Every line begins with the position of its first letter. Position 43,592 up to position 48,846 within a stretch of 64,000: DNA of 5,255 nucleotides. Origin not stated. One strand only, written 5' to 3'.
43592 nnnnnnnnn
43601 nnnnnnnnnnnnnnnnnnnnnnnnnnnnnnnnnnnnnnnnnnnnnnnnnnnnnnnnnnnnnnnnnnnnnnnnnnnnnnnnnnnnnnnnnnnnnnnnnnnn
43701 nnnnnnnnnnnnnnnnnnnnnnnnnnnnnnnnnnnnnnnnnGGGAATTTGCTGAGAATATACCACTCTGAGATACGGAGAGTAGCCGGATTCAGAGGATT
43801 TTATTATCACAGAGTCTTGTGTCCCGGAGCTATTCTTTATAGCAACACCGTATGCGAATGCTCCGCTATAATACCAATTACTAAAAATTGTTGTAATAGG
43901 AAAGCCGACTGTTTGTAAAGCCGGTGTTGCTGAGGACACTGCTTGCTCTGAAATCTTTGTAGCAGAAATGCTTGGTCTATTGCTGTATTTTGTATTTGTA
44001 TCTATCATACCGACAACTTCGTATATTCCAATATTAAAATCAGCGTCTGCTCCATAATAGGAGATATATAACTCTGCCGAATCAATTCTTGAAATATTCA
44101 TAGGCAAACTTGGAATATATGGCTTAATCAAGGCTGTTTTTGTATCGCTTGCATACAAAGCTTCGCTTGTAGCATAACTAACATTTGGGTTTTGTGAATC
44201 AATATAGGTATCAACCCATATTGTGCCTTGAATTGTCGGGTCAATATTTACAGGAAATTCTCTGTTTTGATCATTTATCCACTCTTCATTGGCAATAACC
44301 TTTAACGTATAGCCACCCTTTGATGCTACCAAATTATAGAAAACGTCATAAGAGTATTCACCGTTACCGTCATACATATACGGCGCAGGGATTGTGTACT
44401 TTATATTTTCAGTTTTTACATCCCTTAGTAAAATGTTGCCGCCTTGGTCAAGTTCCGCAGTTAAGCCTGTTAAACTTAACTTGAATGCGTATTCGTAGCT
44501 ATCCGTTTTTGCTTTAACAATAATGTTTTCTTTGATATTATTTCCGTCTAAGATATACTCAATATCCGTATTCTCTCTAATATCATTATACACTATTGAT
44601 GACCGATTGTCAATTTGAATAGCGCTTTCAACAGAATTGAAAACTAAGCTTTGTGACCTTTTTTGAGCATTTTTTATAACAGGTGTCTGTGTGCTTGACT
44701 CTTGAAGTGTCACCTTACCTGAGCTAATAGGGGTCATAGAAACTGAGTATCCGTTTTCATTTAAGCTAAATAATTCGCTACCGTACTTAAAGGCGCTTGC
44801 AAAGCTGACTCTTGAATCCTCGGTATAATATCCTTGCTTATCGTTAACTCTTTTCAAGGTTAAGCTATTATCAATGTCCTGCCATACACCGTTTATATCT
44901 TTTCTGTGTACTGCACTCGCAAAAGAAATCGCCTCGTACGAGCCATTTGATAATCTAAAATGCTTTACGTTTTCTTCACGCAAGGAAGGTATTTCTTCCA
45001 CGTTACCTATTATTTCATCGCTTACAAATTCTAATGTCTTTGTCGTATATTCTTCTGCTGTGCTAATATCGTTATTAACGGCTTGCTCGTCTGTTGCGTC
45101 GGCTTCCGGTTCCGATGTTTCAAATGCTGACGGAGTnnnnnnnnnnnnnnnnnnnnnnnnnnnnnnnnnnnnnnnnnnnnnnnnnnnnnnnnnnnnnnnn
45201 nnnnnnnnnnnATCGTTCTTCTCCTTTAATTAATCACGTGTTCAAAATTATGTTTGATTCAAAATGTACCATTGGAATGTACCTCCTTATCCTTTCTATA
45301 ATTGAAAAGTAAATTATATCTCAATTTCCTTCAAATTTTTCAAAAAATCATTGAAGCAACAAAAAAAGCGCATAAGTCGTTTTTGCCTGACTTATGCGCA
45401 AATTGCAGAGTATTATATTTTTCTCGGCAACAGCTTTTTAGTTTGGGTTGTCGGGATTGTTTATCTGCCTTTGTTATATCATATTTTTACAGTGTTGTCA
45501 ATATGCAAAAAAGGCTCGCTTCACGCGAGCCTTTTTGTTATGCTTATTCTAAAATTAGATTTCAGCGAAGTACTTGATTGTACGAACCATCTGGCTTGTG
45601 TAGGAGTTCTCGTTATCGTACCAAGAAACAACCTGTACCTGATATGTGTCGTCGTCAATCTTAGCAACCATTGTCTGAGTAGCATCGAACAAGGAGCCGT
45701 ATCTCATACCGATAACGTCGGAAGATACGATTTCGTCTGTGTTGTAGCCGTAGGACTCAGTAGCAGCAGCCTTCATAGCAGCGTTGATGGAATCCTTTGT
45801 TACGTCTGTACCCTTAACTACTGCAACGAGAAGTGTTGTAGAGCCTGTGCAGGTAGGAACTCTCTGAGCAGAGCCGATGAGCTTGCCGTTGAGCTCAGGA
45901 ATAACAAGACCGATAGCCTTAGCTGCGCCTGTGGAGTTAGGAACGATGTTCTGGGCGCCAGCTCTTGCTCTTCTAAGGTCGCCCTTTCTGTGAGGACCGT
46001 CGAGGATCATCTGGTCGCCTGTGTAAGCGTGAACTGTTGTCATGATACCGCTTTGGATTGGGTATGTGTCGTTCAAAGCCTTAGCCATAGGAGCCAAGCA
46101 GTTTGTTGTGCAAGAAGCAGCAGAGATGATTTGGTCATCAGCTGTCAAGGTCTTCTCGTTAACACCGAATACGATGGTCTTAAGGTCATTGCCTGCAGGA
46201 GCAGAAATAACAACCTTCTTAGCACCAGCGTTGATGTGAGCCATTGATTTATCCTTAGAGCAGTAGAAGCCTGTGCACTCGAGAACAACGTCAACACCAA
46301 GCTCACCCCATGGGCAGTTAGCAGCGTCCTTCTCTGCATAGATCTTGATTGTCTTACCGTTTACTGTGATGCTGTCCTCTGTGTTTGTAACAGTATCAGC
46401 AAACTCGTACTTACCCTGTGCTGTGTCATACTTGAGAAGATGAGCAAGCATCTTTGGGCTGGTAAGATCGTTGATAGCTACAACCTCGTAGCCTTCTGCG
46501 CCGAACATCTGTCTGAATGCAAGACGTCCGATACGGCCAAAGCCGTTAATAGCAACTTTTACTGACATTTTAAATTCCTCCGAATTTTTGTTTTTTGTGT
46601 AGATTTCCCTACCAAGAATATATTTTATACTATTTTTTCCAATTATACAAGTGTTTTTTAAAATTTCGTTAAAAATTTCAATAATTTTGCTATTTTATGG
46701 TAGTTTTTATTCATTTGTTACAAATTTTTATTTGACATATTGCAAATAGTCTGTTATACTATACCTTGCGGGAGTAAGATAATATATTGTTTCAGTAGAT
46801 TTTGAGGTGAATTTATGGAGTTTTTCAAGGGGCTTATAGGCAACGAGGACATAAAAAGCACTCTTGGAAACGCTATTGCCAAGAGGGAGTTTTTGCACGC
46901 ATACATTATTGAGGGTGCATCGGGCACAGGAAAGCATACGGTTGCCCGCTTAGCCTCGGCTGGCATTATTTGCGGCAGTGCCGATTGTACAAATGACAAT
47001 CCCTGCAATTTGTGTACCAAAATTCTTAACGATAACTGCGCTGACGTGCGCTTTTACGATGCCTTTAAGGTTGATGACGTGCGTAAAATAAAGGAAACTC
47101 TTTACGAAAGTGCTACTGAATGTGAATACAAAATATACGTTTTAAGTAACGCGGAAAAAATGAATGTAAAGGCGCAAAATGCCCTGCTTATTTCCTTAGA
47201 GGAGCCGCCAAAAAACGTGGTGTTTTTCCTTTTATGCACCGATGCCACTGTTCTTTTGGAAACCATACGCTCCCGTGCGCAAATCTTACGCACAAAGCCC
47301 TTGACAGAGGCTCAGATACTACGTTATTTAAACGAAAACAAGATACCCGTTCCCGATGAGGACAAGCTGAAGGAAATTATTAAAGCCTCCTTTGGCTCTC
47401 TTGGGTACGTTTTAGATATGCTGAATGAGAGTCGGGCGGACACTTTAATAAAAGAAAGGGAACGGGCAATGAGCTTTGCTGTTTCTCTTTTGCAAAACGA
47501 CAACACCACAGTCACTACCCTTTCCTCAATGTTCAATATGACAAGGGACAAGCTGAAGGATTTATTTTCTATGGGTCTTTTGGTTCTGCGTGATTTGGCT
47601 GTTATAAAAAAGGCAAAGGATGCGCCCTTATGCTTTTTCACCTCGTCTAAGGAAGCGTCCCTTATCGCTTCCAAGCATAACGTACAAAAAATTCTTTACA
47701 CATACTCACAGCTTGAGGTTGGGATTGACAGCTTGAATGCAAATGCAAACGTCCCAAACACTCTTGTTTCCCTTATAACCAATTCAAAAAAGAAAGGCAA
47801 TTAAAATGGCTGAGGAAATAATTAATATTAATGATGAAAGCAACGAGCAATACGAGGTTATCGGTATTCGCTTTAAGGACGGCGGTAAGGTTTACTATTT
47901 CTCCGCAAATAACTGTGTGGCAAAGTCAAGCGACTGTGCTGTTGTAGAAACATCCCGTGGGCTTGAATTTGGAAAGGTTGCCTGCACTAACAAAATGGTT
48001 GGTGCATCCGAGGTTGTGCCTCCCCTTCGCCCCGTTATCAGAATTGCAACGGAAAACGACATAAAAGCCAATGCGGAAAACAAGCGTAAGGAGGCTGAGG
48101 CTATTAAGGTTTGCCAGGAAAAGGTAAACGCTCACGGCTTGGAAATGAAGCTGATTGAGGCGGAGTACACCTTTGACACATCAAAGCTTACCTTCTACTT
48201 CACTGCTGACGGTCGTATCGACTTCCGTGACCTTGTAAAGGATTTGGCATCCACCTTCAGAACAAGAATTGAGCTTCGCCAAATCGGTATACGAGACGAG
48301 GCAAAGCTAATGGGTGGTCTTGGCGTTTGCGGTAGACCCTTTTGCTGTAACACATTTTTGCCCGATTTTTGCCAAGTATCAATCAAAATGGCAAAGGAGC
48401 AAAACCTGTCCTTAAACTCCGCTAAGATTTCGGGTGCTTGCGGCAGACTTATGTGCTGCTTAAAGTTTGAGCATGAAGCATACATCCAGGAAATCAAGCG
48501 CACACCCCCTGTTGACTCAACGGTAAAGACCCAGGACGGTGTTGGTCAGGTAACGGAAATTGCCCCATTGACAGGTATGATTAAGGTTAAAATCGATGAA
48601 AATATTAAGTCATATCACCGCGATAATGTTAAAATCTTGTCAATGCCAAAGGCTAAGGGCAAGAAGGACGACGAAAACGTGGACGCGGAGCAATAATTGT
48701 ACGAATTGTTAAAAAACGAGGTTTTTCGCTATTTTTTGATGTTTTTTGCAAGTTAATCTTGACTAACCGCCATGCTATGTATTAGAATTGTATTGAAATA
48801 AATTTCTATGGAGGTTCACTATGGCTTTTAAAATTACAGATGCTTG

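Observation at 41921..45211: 1096-aa secreted protein combining lectin-like modules with a C-terminal His...Cys domain resembling caspase/CHAT-fold proteases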

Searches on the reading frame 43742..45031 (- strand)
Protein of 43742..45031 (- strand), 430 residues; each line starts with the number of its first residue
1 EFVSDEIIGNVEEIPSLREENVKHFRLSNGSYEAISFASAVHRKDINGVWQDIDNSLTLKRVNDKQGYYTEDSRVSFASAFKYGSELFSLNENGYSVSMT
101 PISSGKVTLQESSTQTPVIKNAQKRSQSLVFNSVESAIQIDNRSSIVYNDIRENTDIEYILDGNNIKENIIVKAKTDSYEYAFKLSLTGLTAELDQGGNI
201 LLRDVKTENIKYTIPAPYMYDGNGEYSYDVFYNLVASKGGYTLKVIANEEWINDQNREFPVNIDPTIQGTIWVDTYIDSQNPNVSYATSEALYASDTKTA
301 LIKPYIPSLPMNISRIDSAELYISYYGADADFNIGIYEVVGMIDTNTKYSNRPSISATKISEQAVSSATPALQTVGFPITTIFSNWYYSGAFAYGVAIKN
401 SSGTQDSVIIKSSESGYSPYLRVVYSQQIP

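Call 42: find_homologous_proteins(query=window:43742-45031:-, max_evalue=0.001)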
Query window:43742-45031:- (430 aa): 111 proteins with E <= 0.001 among 4924 candidates.
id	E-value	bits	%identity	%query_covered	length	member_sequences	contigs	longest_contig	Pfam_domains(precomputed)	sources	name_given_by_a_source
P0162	6.3e-102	360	44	100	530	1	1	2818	PF24517.3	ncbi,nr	ncbi:MAG: DNRLRE domain-containing protein, partial [Ruminococcaceae bacterium]|nr:DNRLRE domain-con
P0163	1.1e-95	339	43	97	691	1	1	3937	PF14200.13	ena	-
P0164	4.4e-95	337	45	90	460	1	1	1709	PF24517.3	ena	-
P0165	8.6e-94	333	44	96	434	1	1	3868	PF24517.3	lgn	-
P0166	2.1e-89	319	42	100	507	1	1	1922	PF24517.3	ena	-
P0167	4.8e-89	317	44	97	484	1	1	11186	-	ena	-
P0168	1.3e-87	313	42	98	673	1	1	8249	PF24517.3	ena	-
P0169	4.2e-81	291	52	62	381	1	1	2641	-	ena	-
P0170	6.6e-80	287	39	97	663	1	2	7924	PF24517.3,PF14200.13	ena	-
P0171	1.2e-79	286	41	93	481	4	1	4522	-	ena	-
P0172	1.1e-78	283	49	70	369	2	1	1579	-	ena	-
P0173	7.2e-76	274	38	97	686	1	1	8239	PF24517.3,PF14200.13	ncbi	-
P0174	6.1e-74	268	44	70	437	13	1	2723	PF24517.3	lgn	-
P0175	4.5e-73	265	39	100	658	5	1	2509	-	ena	-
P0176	4.0e-72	262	40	96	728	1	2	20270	PF13688.13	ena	-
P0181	6.9e-71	258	41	98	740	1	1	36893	PF13688.13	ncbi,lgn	-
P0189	7.0e-62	228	43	72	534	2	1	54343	PF24517.3,PF13529.14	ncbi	-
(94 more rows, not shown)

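Call 45: find_encoding_contigs(protein=P0181, flank=5000, max_places=2)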
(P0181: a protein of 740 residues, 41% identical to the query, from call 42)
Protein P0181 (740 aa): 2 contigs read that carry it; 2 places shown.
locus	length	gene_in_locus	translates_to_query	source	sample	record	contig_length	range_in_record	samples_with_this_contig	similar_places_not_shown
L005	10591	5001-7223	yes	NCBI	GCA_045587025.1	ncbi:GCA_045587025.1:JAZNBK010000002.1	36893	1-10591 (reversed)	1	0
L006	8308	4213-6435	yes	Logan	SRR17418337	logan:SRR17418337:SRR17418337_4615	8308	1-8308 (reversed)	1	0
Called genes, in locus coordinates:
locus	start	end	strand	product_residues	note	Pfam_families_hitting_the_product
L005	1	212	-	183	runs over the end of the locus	PF02620:YceD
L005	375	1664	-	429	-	PF00999:Na_H_Exchanger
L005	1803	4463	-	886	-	-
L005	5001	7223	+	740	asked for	PF13688:Reprolysin_5 (faint)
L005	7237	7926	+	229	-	-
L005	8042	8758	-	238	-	-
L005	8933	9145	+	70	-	PF12844:HTH_19, PF13560:HTH_31, PF01381:HTH_3, PF13443:HTH_26 (weak), PF22495:HTH_92 (weak)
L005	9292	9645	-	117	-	PF05635:23S_rRNA_IVP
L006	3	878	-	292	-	?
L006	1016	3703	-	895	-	-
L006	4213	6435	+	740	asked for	PF13688:Reprolysin_5 (faint)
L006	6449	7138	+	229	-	-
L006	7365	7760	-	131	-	-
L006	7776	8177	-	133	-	PF05154:TM2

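Call 46: find_encoding_contigs(protein=P0189, flank=5000, max_places=2)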
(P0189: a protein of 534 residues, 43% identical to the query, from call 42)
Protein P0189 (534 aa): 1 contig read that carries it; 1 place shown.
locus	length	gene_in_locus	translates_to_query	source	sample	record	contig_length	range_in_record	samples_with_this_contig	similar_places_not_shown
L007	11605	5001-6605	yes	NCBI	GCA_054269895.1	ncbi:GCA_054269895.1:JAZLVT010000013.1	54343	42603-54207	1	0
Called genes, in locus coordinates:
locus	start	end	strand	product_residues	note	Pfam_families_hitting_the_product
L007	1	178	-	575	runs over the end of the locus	PF13320:GH123_cat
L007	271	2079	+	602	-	PF09852:DUF2079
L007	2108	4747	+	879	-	PF04932:Wzy_C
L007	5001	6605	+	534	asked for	PF24517:CBM96, PF13529:Peptidase_C39_2 (weak)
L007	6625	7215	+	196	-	-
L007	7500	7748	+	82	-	-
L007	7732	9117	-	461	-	PF01229:Glyco_hydro_39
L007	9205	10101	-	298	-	PF20511:PMI_typeI_cat, PF21621:MPI_cupin_dom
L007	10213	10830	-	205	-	PF01741:MscL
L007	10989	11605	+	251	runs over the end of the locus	?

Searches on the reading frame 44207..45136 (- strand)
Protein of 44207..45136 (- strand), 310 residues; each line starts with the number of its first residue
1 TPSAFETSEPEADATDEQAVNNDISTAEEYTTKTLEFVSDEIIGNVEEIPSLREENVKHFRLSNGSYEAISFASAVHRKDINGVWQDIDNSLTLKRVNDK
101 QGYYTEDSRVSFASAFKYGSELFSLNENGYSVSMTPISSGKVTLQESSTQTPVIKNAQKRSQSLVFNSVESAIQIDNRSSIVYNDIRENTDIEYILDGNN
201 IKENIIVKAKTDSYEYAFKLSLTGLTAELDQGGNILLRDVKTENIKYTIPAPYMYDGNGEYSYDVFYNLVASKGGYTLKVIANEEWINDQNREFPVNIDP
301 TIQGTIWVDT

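Call 35: search_protein_families(library=pfam, proteins=[window:44207-45136:-], max_evalue=10)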
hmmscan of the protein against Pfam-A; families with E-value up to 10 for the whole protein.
window:44207-45136:- (310 aa): 3 families
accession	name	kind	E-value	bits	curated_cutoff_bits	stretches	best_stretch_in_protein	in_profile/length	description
PF25778.1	DUF7948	-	0.0008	19.9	27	1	141-277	62-199/214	Domain of unknown function (DUF7948)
PF13052.11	DUF3913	-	0.077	13.7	25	1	183-206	34-57/57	Protein of unknown function (DUF3913)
PF22151.2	Fer4_NDSU1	-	0.19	11.7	23.8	1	283-292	38-47/51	NADH-ubiquinone oxidoreductase NDSU1/NuoG-like, 4Fe-4S domain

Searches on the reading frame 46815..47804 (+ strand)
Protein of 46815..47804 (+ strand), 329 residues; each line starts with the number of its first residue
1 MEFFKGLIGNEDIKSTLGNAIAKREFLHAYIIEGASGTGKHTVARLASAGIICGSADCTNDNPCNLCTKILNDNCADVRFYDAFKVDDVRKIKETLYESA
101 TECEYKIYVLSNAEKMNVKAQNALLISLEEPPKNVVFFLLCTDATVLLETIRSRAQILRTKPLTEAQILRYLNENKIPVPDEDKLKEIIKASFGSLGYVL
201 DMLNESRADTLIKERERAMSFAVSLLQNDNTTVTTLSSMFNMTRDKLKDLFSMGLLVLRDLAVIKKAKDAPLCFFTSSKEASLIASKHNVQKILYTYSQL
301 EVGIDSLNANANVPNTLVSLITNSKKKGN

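Call 77: search_protein_families(library=pfam, proteins=[window:46815-47804:+], max_evalue=0.00001)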
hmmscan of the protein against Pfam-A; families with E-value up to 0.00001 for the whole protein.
window:46815-47804:+ (329 aa): 1 family
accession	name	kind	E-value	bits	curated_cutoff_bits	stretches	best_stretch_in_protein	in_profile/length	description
PF13177.12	DNA_pol3_delta2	-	2.2e-37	129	27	1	10-163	2-160/161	DNA polymerase III, delta subunit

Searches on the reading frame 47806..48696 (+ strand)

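Call 77: search_protein_families(library=pfam, proteins=[window:47806-48696:+], max_evalue=0.00001)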
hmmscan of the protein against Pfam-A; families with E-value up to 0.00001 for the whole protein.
window:47806-48696:+ (296 aa): 1 family
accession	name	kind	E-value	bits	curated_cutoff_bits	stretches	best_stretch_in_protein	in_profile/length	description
PF04468.17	PSP1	-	1.4e-38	131.6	27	1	76-160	2-86/86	PSP1 C-terminal conserved region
